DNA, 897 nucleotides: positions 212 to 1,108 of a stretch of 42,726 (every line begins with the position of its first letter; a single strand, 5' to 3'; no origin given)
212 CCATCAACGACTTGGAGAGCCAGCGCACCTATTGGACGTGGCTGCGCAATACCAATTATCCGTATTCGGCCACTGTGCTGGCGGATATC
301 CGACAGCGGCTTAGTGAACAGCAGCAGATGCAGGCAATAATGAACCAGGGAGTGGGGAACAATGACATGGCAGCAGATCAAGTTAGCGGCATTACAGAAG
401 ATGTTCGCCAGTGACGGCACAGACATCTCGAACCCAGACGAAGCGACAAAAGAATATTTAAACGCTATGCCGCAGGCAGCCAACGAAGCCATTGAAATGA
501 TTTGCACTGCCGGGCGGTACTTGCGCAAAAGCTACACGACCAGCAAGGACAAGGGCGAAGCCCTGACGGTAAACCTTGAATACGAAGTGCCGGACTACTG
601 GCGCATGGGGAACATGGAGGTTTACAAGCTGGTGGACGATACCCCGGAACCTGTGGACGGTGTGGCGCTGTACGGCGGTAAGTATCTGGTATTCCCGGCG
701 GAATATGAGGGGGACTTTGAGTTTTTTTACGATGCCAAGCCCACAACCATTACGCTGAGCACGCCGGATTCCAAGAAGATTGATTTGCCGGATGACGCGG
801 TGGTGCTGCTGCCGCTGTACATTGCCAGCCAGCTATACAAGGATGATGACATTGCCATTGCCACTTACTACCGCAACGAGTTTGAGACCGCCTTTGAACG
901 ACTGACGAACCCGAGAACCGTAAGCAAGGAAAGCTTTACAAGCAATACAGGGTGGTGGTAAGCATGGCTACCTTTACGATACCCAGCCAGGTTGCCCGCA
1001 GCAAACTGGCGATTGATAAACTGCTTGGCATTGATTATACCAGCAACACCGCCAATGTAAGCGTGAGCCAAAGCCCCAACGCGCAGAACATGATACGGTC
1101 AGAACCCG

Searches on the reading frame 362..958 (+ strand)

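Call 25: search_protein_families(library=phrogs, max_evalue=0.001, proteins=[window:362-958:+])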
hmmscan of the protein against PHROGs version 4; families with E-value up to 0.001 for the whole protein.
window:362-958:+ (199 aa): 2 families
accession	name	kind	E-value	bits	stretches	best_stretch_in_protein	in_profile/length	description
phrog_13046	-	unknown function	2.3e-13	51.3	1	8-187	10-181/193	-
phrog_2125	-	head and packaging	4.2e-05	24.3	1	112-189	137-219/234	virion structural protein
